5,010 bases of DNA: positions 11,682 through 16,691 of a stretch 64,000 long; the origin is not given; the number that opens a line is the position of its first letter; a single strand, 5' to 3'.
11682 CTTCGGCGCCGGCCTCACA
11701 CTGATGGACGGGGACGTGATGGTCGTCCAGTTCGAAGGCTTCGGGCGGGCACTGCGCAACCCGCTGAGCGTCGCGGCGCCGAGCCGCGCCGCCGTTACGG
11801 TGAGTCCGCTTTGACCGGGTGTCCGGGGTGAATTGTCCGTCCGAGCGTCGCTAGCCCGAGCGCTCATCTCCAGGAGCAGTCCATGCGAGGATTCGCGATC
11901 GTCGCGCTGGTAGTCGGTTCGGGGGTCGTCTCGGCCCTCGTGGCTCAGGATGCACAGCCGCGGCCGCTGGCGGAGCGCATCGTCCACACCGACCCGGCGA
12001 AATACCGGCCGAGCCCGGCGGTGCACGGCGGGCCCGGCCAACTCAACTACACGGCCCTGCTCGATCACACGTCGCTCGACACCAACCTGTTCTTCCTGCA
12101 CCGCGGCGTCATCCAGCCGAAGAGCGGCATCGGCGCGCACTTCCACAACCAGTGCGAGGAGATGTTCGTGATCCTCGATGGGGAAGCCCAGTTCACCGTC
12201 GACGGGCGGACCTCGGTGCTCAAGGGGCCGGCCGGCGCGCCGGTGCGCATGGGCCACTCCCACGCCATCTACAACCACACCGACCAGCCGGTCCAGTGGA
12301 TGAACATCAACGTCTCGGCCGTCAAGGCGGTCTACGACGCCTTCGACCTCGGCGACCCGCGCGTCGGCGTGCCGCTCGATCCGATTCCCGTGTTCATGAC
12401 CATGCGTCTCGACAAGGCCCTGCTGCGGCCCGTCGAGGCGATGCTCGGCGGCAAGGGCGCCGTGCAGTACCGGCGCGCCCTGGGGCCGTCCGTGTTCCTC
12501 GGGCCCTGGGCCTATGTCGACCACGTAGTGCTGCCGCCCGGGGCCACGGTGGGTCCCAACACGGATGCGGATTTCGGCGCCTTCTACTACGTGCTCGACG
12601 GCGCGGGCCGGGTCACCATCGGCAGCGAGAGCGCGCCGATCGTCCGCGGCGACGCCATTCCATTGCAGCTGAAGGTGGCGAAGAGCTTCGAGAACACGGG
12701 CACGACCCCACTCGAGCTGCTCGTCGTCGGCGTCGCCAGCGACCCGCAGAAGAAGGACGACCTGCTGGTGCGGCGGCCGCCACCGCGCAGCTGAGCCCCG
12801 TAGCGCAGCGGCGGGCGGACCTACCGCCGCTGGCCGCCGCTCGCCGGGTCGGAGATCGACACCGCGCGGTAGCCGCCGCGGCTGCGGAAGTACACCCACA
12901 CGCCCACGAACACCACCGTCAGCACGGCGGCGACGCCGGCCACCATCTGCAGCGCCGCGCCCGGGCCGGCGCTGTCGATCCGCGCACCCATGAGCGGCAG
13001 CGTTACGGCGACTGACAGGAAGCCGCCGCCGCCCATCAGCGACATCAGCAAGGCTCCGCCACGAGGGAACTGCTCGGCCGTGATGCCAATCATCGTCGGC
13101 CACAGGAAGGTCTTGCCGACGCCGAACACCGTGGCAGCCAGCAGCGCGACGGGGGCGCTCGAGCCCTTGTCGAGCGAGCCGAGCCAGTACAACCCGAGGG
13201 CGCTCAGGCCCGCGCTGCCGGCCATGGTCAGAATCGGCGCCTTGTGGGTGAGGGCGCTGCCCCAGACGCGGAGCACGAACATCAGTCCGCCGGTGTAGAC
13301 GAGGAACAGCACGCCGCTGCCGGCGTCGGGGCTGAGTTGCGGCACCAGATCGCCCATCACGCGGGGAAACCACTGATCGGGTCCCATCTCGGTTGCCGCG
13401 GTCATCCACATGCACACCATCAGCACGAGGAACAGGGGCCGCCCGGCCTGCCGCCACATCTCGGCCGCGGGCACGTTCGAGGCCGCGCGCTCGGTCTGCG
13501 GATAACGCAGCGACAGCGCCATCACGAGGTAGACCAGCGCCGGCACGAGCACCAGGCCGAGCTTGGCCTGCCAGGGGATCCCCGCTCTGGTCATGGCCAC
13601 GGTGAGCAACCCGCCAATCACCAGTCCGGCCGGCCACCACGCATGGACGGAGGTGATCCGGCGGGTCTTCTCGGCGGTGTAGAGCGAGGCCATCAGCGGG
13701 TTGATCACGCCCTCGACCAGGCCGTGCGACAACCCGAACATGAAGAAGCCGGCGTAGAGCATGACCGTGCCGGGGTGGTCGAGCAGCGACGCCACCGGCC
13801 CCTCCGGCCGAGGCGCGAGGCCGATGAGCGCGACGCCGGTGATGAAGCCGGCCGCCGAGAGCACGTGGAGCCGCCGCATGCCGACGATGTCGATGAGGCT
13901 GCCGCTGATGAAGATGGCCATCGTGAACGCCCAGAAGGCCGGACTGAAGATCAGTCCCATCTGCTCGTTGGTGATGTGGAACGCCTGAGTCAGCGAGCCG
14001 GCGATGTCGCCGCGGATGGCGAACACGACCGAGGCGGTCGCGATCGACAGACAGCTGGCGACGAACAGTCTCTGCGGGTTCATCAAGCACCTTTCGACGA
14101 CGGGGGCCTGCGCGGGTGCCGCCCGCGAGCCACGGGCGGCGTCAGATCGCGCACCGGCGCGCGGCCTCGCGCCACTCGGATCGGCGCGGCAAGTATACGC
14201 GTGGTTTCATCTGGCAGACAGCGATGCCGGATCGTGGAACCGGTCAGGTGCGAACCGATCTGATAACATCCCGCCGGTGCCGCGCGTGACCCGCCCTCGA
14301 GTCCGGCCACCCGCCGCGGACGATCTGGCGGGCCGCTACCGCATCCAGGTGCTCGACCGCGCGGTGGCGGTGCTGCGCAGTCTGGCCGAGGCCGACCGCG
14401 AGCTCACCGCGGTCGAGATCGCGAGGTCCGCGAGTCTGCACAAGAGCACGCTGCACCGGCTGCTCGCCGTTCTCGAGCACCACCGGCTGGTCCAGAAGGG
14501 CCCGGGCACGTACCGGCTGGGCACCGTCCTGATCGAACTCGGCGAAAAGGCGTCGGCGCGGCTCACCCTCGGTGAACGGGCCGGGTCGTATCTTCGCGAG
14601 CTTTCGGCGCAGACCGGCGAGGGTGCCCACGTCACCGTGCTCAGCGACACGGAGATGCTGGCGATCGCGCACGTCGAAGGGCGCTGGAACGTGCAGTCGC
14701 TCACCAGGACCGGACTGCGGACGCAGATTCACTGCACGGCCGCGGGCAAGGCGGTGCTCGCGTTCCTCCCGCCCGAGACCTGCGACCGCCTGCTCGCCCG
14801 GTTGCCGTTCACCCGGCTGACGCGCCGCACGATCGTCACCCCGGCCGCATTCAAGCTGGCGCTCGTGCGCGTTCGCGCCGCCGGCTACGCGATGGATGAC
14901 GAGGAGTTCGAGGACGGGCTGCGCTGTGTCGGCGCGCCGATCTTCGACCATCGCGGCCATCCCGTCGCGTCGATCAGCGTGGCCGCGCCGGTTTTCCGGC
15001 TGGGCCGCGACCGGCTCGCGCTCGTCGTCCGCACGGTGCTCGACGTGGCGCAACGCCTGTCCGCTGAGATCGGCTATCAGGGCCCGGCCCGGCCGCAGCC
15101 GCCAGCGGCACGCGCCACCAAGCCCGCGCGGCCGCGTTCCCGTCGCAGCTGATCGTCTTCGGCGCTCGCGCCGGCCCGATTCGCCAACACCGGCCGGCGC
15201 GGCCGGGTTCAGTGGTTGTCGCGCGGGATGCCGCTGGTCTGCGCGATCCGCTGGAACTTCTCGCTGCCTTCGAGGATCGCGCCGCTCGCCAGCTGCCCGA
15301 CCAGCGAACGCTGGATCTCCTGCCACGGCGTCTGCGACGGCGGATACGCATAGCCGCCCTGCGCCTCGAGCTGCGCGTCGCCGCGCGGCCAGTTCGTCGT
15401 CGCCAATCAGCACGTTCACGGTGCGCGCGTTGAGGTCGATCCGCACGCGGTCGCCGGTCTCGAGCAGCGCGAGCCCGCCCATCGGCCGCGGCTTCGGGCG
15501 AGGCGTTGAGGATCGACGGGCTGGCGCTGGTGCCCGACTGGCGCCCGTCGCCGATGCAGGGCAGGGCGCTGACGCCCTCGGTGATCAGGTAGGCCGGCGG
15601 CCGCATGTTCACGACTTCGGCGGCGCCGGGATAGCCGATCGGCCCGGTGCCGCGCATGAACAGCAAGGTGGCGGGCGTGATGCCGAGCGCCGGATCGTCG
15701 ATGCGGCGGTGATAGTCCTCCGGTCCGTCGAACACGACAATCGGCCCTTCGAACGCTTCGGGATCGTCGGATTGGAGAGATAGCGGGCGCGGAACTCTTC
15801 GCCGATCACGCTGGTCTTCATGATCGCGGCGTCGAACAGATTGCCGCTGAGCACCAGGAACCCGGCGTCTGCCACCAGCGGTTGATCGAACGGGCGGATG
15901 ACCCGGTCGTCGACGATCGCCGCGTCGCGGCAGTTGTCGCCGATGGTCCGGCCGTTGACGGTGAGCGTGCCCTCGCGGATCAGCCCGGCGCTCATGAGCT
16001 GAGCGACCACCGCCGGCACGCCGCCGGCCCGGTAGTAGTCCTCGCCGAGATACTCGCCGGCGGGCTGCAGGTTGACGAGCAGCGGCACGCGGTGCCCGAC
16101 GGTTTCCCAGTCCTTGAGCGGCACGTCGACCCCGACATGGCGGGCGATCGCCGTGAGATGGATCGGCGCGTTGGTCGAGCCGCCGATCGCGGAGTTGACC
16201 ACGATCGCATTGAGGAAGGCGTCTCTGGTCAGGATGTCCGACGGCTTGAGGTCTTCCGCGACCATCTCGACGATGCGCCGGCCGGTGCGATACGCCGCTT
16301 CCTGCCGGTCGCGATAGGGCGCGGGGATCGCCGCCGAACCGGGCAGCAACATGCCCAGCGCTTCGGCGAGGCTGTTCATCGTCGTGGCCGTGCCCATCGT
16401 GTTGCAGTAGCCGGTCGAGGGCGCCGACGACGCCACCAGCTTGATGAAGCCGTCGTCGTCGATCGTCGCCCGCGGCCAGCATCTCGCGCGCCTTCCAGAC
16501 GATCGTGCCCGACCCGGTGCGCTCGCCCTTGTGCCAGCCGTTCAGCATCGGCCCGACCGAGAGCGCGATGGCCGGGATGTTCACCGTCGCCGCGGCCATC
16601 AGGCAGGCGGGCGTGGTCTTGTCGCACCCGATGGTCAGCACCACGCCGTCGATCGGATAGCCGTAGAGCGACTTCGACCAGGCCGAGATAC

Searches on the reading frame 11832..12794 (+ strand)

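Call 80: search_protein_families(library=pfam, max_evalue=0.0001, proteins=[window:11832-12794:+])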
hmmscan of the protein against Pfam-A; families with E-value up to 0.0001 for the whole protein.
window:11832-12794:+ (320 aa): 3 families
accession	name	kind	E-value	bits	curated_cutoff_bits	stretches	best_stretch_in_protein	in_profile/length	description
PF07883.17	Cupin_2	-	1.4e-20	73.2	27.2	2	93-159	4-69/70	Cupin domain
PF01050.24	MannoseP_isomer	-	6.6e-09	36.4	23.6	0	86-161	27-102/116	Mannose-6-phosphate isomerase C-terminal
PF02311.25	AraC_binding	-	3.7e-05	23.9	21.1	0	99-187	15-99/135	AraC-like ligand binding domain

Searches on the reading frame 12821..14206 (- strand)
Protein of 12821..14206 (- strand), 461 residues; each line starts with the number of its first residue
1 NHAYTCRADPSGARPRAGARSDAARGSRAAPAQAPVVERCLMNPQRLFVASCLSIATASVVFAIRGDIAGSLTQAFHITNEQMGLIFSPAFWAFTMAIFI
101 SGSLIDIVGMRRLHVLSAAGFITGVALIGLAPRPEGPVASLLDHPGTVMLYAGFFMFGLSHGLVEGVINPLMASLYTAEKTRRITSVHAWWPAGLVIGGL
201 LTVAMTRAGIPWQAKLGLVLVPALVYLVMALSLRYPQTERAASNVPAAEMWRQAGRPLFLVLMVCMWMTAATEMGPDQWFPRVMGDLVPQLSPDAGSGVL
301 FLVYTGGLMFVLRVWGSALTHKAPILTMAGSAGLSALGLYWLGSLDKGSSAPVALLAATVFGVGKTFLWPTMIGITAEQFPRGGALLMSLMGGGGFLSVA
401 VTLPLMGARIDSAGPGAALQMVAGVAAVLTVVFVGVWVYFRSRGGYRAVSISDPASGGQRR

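Call 78: search_protein_families(library=pfam, max_evalue=0.0001, proteins=[window:12821-14206:-])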
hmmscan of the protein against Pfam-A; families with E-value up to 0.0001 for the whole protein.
window:12821-14206:- (461 aa): 1 family
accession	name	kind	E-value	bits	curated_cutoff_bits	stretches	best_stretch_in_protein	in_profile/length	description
PF07690.21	MFS_1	-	1.2e-22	80.8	33.4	1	53-381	7-324/347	Major Facilitator Superfamily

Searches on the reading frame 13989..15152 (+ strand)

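Call 80: search_protein_families(library=pfam, max_evalue=0.0001, proteins=[window:13989-15152:+])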
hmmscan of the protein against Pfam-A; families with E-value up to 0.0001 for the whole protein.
window:13989-15152:+ (387 aa): 4 families
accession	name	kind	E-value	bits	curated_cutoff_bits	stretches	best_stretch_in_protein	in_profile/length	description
PF01614.24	IclR_C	-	6.3e-42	143.5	24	1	191-358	6-173/174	Bacterial transcriptional regulator IclR C-terminal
PF09339.16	HTH_IclR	-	1.2e-14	54.2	22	1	122-170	2-50/52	IclR helix-turn-helix domain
PF25213.1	HVO_A0261_N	-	9.3e-06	25.9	35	1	123-177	11-63/86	HVO_A0261 N-terminal domain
PF12802.13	MarR_2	-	2.5e-05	24.8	27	1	124-171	6-53/61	MarR family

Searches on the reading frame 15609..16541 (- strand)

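Call 80: search_protein_families(library=pfam, max_evalue=0.0001, proteins=[window:15609-16541:-])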
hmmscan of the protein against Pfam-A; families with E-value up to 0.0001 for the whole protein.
window:15609-16541:- (310 aa): 1 family
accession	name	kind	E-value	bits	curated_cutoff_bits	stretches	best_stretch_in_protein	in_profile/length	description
PF00920.27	ILVD_EDD_N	-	1.8e-65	221.6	27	1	25-203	138-316/316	Dihydroxy-acid/6-phosphogluconate dehydratase N-terminal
